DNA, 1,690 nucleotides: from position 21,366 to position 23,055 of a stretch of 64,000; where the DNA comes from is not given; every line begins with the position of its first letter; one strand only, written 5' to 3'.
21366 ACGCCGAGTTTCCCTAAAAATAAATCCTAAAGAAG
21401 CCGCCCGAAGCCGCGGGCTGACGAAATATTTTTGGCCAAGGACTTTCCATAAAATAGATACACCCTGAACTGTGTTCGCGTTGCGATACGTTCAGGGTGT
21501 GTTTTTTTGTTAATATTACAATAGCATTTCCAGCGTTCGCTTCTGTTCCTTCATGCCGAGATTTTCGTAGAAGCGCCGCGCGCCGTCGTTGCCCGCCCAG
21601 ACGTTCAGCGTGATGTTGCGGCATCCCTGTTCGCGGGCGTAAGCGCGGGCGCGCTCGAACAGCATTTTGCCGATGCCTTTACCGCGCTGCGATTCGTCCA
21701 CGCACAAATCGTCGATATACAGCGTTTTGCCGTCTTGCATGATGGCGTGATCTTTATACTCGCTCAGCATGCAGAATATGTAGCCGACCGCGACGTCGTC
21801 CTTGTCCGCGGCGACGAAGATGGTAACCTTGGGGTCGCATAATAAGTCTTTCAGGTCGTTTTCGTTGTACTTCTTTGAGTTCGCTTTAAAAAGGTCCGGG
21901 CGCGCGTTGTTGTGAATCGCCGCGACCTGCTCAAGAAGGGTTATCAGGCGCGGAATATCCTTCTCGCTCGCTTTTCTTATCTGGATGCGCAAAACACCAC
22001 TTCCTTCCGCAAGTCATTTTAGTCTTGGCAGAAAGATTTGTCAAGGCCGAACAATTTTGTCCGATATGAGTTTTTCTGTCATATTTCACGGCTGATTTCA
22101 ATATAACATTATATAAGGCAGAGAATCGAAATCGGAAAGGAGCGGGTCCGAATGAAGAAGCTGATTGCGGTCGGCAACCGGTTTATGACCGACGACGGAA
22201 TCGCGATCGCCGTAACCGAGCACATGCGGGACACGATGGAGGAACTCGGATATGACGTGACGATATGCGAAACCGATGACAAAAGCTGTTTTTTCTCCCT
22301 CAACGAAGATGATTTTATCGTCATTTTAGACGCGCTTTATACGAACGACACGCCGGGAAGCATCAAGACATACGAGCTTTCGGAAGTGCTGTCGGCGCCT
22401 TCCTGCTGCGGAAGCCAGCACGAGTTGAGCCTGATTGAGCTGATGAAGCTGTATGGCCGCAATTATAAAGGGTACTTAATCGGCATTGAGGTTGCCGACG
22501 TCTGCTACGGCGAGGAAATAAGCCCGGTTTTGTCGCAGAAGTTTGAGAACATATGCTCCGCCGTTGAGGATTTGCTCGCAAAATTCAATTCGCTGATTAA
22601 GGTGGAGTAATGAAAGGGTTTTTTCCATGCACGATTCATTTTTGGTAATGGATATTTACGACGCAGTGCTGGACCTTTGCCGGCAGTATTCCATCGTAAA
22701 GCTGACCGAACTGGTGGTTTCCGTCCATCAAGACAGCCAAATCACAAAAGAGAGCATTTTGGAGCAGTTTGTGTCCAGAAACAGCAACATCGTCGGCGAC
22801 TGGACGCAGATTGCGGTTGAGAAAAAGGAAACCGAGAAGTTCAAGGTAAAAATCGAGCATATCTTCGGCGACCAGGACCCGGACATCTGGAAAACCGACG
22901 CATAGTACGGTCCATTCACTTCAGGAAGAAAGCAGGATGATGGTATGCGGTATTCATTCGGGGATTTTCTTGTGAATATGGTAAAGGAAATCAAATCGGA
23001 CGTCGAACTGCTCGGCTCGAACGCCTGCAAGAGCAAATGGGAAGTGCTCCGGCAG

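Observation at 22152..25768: Compact, atypically organised [NiFe]-hydrogenase cluster with a cytochrome-b5-like protein in place of a membrane cytochrome b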

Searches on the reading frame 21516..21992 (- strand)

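Call 85: search_protein_families(library=pfam, proteins=[window:21516-21992:-], max_evalue=0.001)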
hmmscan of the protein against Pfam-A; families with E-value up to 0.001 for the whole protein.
window:21516-21992:- (158 aa): 6 families
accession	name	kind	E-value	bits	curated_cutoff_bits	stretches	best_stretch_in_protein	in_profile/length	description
PF00583.31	Acetyltransf_1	-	5.4e-21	75.5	20.7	1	27-147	5-116/116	Acetyltransferase (GNAT) family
PF13508.13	Acetyltransf_7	-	1.7e-14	54.4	27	1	57-146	4-81/84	Acetyltransferase (GNAT) domain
PF13673.13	Acetyltransf_10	-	1.3e-13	51.5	23.6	1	47-153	22-113/128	Acetyltransferase (GNAT) domain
PF13302.13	Acetyltransf_3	-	2.7e-06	28.5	25.4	1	2-148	1-138/138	Acetyltransferase (GNAT) domain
PF14542.12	Acetyltransf_CG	-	7.1e-06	26.5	30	1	85-125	19-59/80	GCN5-related N-acetyl-transferase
PF08445.16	FR47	-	2.9e-05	24.4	22.1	1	92-152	23-82/86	FR47-like protein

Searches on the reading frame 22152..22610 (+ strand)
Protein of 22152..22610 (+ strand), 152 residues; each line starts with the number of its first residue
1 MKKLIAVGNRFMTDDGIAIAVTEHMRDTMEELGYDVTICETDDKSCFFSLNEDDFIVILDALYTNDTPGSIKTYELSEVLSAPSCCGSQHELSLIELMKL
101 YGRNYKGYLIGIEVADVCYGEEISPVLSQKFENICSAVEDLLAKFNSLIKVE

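Call 3: search_protein_families(library=pfam, proteins=[window:22152-22610:+], max_evalue=0.1)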
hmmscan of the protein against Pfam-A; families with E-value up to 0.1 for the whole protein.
window:22152-22610:+ (152 aa): 1 family
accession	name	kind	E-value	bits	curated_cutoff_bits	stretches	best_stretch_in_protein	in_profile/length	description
PF01750.23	HycI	-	1.9e-05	25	23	1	41-132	24-117/130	Hydrogenase maturation protease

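Call 4: search_protein_families(library=ncbifam, proteins=[window:22152-22610:+], max_evalue=0.1)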
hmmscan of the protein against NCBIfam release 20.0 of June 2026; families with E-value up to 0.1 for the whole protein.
window:22152-22610:+ (152 aa): 9 families
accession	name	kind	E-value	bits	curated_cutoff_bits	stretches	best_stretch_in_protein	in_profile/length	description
TIGR00072.1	hydrog_prot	superfamily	2.1e-22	79.7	47.45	1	5-141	3-144/145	hydrogenase maturation protease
NF045519.1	NiFeSe_H2_mat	exception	2.9e-11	43.4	190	1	5-138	6-143/152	NiFeSe hydrogenase maturation protease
TIGR00140.1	hupD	subfamily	4.5e-08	33.2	151.8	1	5-143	4-148/151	HyaD/HybD family hydrogenase maturation endopeptidase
TIGR00130.1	frhD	equivalog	9.3e-08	32.3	134.95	1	5-131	8-136/153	coenzyme F420-reducing hydrogenase, FrhD protein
TIGR00142.1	hycI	equivalog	3.5e-06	26.9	119.1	1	4-143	3-143/146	hydrogenase maturation peptidase HycI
NF007777.0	PRK10466.1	equivalog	0.00025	20.8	190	1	3-142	3-149/164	HyaD/HybD family hydrogenase maturation endopeptidase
NF005989.0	PRK08105.1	equivalog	0.033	14.1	160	1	16-73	13-70/149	flavodoxin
NF008811.0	PRK11835.1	equivalog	0.041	14.2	119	1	11-56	46-92/114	hypothetical protein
NF007616.0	PRK10264.1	equivalog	0.07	12.8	261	1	5-82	9-90/195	hydrogenase 1 maturation protease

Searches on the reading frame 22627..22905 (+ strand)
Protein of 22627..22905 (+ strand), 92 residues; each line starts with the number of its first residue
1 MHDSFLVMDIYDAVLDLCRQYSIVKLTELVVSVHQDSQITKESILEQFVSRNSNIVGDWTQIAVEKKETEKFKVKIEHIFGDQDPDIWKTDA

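Call 3: search_protein_families(library=pfam, proteins=[window:22627-22905:+], max_evalue=0.1)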
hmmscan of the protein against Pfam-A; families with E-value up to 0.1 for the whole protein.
window:22627-22905:+ (92 aa): 0 families

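Call 4: search_protein_families(library=ncbifam, proteins=[window:22627-22905:+], max_evalue=0.1)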
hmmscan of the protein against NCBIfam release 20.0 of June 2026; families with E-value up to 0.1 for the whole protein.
window:22627-22905:+ (92 aa): 0 families

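Call 43: find_homologous_proteins(query=window:22627-22905:+, max_evalue=0.001)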
Query window:22627-22905:+ (92 aa): 11 proteins with E <= 0.001 among 11 candidates.
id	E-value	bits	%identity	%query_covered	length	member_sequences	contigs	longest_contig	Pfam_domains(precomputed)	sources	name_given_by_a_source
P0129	2.2e-53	196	100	100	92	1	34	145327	-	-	-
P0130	1.4e-52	193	99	100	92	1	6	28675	-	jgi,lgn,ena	-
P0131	1.5e-52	193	99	100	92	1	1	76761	-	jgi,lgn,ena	-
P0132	3.8e-52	192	98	100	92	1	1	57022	-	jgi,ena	-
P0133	5.3e-45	169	86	100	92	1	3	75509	-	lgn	-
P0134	2.4e-37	144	77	95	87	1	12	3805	-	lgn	-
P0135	1.8e-36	142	76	93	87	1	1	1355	-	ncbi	-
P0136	1.1e-35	139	76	95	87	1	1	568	-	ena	-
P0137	1.6e-35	139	76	92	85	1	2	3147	-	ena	-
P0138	1.2e-34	136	76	87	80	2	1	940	-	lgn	-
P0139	1.1e-32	130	72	93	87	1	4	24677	-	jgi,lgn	jgi:phosphotransferase system IIB component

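Call 50: search_solved_structures(query=A5, max_evalue=10, show_alignments=2)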
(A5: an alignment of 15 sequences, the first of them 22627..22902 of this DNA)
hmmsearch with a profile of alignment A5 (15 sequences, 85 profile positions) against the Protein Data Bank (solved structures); distinct sequences matched with E-value up to 10: 11.
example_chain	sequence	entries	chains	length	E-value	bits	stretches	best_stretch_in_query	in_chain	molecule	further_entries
9jm7_B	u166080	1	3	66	0.18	15.3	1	20-78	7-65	LRD-2V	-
9unw_B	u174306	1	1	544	1.3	12.6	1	20-57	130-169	T-complex protein 1 subunit eta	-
6nr8_G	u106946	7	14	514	1.8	12.1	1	20-58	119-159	T-complex protein 1 subunit eta | T-complex protein 1 subunit eta, N-terminally processed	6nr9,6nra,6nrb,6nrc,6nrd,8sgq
9umt_D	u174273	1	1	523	1.9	12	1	20-58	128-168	T-complex protein 1 subunit eta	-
8sfe_h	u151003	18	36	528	1.9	12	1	20-58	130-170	T-complex protein 1 subunit eta | T-complex protein 1 subunit eta, N-terminally processed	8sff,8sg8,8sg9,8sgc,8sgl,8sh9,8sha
6qb8_h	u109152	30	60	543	2.1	11.9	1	20-58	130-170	T-complex protein 1 subunit eta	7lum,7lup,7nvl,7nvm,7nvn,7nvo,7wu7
7wz3_h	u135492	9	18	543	2.1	11.9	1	20-58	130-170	T-complex protein 1 subunit eta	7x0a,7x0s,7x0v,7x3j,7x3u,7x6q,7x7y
7trg_C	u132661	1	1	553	2.2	11.8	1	20-58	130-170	T-complex protein 1 subunit eta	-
7ttn_C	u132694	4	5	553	2.2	11.8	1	20-58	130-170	T-complex protein 1 subunit eta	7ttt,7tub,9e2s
3iyg_H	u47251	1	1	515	2.8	11.5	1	20-58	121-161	T-complex protein 1 subunit eta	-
4b2t_H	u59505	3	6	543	3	11.4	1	20-58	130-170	T-COMPLEX PROTEIN 1 SUBUNIT ETA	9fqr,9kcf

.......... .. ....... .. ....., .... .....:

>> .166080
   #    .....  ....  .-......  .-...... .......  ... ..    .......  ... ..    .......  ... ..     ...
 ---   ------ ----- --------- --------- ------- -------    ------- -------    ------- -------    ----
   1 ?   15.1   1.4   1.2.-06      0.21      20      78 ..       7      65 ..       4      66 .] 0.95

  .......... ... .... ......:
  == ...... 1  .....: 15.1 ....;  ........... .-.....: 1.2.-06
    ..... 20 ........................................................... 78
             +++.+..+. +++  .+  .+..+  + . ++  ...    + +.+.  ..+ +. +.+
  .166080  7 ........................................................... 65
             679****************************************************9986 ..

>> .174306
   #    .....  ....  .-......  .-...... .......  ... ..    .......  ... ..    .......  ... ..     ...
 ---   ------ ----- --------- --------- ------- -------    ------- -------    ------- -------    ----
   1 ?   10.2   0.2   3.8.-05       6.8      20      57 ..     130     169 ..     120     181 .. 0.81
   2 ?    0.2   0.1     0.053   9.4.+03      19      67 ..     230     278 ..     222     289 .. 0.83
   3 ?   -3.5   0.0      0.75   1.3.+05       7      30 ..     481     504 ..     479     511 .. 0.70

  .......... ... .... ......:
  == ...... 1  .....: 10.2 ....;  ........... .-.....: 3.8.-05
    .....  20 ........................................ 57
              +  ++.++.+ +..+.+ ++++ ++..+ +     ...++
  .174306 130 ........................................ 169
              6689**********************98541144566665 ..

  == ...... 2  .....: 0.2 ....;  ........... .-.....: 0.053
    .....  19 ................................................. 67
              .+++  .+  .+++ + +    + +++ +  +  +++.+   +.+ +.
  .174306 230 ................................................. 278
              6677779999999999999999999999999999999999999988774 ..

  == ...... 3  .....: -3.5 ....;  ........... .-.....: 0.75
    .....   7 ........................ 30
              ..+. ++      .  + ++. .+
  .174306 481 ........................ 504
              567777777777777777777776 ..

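Call 59: predict_structure(alignment_id=A3)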
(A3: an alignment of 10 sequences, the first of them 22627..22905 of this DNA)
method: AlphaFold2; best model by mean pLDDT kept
length: 92 residues; sequences in the alignment: 10
mean_pLDDT: 76.9   pTM: 0.63
mean pLDDT of the five models: 76.9, 76.4, 50.3, 45.1, 43.6
residues with pLDDT >= 90: 0; 70-90: 73; 50-70: 9; < 50: 10
segments of 3 or more residues with pLDDT < 50: 1-7, 90-92
pLDDT, mean of each block of 10 residues (from residue 1): 50 86 87 85 83 75 85 81 67 45
secondary structure, 60 per line:
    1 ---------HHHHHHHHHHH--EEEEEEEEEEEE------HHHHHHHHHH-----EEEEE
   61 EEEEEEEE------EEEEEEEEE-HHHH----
elements in order: H10-20 E23-34 H41-50 E56-68 E75-83 H85-88

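Call 62: fold_search(model_id=the predicted structure, library=pdb)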
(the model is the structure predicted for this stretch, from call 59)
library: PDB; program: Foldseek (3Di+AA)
matches with E <= 10: 702; with E <= 0.001: 0
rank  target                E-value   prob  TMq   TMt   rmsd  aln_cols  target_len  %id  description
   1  3a43_B                1.1e-02  1.00  0.58  0.47   5.8       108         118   10  Crystal structure of HypA (released 2009-10-06)
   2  5yy0_B                1.2e-02  0.99  0.50  0.38   3.1        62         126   11  Crystal structure of the HyhL-HypA complex (form II) (released 2018-06-20)
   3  6g81_MODEL_1_A        1.2e-02  0.95  0.45  0.37   7.4        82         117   10  Solution structure of the Ni metallochaperone HypA from Helicobacter pylori (released 2018-10-10)
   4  3a43_A                1.7e-02  0.99  0.51  0.36   3.0        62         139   11  Crystal structure of HypA (released 2009-10-06)
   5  5yxy_D                2.5e-02  0.96  0.44  0.34   3.7        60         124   10  Crystal structure of the HyhL-HypA complex (form I) (released 2018-06-20)
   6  5yxy_F                3.3e-02  0.98  0.49  0.39   3.0        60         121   10  Crystal structure of the HyhL-HypA complex (form I) (released 2018-06-20)
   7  2kdx_MODEL_1_A        3.8e-02  0.51  0.38  0.32  15.6        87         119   14  Solution structure of HypA protein (released 2009-10-20)
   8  5aup_H                6.5e-02  0.94  0.48  0.35   2.8        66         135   17  Crystal structure of the HypAB complex (released 2015-06-24)
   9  5yxy_E                7.0e-02  0.98  0.61  0.48   5.7       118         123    7  Crystal structure of the HyhL-HypA complex (form I) (released 2018-06-20)
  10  5aun_A                9.8e-02  0.80  0.47  0.34   7.9        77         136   12  Crystal structure of the HypAB-Ni complex (released 2015-06-24)
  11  5u5n_A                2.3e-01  0.30  0.32  0.14   5.9        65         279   12  The dimeric crystal structure of HTPA Reductase from Sellaginella moellendorffii (released 2017-12-06)
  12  1oap                  2.7e-01  0.20  0.30  0.27   6.6        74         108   16  Mad structure of the periplasmique domain of the Escherichia coli PAL protein (released 2004-02-13)
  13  3a44_D                3.1e-01  0.77  0.51  0.39   3.0        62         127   11  Crystal structure of HypA in the dimeric form (released 2009-10-06)
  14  5u5i_B                3.3e-01  0.28  0.33  0.15   5.7        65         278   12  The dimeric crystal structure of the selenomethionine derivative of HTPA Reductase from Sellaginella moellendorffii (released 2017-12-06)
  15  5u5n_B                3.8e-01  0.21  0.33  0.15   6.1        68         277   13  The dimeric crystal structure of HTPA Reductase from Sellaginella moellendorffii (released 2017-12-06)
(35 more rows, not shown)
